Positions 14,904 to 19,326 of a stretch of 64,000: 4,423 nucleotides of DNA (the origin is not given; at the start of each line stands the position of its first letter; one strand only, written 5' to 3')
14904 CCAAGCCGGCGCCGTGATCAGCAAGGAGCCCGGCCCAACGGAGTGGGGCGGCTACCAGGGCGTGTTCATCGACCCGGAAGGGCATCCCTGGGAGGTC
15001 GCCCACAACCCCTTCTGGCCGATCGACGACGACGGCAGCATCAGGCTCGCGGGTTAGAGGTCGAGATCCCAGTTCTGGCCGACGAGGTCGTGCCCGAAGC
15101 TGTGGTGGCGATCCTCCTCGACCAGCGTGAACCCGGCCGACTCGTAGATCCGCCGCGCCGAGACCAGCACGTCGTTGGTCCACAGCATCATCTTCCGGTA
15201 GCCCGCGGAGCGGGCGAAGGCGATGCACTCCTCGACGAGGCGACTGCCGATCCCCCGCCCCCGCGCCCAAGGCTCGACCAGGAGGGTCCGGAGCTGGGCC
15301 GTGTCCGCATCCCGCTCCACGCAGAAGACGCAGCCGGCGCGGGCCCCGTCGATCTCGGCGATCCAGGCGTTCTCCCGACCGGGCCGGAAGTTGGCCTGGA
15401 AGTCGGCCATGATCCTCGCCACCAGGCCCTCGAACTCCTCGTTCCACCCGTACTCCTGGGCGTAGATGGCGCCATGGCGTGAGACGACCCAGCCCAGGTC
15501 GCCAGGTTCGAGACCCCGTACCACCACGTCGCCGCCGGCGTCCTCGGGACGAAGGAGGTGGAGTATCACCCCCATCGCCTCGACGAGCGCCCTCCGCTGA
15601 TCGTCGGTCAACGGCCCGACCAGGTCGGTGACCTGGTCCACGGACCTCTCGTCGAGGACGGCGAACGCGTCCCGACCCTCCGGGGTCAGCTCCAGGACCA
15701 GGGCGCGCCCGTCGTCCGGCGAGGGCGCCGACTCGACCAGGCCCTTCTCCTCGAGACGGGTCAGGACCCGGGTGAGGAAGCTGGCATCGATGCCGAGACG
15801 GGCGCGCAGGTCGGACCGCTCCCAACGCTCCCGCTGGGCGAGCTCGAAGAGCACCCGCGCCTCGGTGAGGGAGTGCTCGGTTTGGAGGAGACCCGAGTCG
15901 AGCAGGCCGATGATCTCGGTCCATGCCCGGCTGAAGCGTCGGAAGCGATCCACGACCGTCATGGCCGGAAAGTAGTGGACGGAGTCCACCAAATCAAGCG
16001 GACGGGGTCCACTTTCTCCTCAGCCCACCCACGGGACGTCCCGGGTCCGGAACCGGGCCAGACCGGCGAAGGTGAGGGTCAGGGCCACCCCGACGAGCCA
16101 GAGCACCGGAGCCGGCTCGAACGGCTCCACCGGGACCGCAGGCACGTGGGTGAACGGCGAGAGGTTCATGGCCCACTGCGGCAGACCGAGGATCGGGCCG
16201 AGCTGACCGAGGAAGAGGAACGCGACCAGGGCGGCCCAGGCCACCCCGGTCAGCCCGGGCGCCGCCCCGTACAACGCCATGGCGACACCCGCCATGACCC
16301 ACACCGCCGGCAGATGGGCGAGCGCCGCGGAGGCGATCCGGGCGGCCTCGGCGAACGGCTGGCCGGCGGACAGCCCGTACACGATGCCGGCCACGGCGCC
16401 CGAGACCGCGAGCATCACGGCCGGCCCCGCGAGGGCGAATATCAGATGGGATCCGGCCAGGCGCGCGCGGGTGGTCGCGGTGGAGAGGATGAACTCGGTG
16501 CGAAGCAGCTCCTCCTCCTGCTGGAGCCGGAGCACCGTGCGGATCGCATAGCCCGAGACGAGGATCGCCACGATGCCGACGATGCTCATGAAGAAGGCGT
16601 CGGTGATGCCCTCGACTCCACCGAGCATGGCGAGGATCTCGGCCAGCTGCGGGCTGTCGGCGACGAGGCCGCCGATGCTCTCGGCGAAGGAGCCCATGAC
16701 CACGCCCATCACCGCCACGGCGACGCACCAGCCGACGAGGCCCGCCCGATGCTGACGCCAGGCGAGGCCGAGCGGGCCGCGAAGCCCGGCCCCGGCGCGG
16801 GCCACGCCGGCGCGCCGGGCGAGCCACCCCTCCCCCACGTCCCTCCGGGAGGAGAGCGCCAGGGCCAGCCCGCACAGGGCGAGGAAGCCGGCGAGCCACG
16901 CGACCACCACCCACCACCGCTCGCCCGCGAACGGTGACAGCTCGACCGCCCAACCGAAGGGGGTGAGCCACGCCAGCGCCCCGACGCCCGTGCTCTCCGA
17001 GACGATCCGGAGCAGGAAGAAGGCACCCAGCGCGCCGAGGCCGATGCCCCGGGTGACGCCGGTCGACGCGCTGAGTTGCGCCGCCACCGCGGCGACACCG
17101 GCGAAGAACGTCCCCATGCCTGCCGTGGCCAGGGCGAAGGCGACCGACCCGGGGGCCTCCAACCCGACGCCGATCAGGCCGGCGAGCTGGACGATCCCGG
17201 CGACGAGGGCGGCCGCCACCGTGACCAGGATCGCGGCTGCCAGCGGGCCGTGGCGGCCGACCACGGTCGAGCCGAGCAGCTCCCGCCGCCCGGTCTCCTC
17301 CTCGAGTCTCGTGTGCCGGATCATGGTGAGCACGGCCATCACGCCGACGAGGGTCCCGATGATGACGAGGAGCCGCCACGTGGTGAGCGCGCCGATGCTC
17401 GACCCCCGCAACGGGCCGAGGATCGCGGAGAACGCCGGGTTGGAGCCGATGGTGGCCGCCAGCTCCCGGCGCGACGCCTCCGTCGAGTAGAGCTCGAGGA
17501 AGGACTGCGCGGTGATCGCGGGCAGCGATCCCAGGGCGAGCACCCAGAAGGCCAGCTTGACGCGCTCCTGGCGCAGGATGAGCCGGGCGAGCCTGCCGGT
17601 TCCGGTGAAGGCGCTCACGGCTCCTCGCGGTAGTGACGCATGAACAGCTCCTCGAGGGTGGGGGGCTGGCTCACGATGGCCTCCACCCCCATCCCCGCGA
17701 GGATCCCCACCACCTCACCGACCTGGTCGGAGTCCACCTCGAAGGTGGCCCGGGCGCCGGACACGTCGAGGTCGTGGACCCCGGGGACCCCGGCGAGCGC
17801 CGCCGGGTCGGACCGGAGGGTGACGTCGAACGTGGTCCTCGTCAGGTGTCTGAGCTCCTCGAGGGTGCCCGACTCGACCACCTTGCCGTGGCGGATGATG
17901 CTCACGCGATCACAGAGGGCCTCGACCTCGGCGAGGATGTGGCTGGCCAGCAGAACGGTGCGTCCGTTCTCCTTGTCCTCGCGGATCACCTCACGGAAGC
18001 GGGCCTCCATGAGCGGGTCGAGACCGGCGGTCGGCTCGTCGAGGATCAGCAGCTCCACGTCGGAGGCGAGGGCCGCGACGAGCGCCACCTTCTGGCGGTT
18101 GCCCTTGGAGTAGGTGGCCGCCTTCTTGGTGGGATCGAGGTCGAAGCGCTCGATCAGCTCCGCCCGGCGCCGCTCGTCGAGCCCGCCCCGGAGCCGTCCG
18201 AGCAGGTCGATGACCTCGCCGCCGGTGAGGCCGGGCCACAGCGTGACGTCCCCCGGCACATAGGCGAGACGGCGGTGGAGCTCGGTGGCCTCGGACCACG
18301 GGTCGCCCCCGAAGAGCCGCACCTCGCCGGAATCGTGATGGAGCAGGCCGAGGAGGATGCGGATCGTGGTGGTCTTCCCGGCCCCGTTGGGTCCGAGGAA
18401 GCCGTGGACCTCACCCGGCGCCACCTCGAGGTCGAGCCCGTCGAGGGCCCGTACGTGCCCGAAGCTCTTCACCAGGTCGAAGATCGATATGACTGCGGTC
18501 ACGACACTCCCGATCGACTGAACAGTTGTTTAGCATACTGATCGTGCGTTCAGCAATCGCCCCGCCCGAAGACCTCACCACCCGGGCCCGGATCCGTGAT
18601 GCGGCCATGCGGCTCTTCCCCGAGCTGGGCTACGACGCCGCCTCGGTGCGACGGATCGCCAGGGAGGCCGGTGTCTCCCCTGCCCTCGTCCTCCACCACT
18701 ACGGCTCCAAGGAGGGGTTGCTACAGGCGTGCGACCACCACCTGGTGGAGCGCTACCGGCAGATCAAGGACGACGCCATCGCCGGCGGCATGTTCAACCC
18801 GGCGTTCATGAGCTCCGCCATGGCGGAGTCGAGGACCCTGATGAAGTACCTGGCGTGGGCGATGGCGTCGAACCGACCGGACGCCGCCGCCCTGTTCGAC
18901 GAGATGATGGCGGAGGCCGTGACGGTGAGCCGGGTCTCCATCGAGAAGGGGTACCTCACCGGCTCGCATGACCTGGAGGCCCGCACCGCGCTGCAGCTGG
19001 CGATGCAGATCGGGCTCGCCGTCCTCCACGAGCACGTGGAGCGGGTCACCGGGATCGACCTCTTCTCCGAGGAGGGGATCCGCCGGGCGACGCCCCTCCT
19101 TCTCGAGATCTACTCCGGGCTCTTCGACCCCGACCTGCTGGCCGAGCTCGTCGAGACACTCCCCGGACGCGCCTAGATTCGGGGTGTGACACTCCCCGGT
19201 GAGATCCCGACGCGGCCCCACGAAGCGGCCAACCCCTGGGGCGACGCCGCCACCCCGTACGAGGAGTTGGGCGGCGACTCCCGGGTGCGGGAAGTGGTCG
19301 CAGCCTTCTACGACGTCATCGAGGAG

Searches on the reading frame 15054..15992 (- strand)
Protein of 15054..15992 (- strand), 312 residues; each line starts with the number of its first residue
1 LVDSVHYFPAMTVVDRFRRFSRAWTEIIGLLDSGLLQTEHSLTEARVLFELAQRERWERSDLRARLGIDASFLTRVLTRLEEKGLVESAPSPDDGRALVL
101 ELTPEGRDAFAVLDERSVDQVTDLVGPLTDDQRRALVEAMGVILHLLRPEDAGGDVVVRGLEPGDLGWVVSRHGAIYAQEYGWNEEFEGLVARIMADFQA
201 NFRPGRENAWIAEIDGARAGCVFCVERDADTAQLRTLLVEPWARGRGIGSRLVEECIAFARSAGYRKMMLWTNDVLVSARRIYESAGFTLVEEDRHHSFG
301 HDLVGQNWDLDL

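Call 47: search_protein_families(library=pfam, proteins=[window:15054-15992:-], max_evalue=0.0001)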
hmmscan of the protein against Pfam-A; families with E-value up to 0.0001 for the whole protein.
window:15054-15992:- (312 aa): 9 families
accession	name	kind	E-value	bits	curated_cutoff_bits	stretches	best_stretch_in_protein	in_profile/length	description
PF00583.31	Acetyltransf_1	-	6.9e-16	59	20.7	1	197-288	23-116/116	Acetyltransferase (GNAT) family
PF13508.13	Acetyltransf_7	-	1.4e-13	51.5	27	1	207-289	3-83/84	Acetyltransferase (GNAT) domain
PF01047.28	MarR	-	2.1e-12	47.2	24.6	1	41-97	2-58/59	MarR family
PF12802.13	MarR_2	-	7.1e-11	42.5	27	1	42-97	5-61/61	MarR family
PF13673.13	Acetyltransf_10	-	2.2e-08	34.5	23.6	1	196-295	20-114/128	Acetyltransferase (GNAT) domain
PF13463.12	HTH_27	-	5.7e-08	33.4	22.2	1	44-106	5-68/68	Winged helix DNA-binding domain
PF08445.16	FR47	-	2.4e-05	24.7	22.1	1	230-293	20-82/86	FR47-like protein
PF01978.25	TrmB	-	7.8e-05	22.9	25.6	0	42-90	8-56/68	Sugar-specific transcriptional regulator TrmB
PF13601.12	HTH_34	-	9.5e-05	22.9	27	0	47-111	5-70/80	Winged helix DNA-binding domain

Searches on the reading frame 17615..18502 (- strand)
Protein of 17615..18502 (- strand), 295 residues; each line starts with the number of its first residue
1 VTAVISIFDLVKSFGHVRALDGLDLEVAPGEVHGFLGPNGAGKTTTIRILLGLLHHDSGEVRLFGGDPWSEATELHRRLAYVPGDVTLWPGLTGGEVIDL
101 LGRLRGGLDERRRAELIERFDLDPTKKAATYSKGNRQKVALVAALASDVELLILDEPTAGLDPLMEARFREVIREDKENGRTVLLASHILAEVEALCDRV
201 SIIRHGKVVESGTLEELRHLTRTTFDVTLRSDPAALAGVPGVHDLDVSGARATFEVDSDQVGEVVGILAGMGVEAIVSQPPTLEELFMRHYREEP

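Call 47: search_protein_families(library=pfam, proteins=[window:17615-18502:-], max_evalue=0.0001)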
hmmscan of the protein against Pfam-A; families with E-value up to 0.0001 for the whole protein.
window:17615-18502:- (295 aa): 3 families
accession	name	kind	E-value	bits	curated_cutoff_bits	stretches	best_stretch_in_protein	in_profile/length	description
PF00005.33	ABC_tran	-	1.4e-27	97.4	25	1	20-159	1-137/137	ABC transporter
PF13304.12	AAA_21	-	2.5e-16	61.1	27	1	129-192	236-302/304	AAA domain, putative AbiEii toxin, Type IV TA system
PF13732.12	DrrA1-3_C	-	2.7e-07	31.7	27.4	1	212-290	1-80/81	ATP-binding protein DrrA1-3-like, C-terminal domain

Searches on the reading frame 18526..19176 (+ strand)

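Call 47: search_protein_families(library=pfam, proteins=[window:18526-19176:+], max_evalue=0.0001)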
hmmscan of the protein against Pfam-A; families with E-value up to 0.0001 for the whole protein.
window:18526-19176:+ (216 aa): 2 families
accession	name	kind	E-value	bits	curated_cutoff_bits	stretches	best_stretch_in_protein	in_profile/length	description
PF00440.29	TetR_N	-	6.4e-18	64.7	24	1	23-69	1-47/47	Bacterial regulatory proteins, tetR family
PF17933.6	TetR_C_25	-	5.3e-08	33.6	26.4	1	103-197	4-101/106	Tetracyclin repressor-like, C-terminal domain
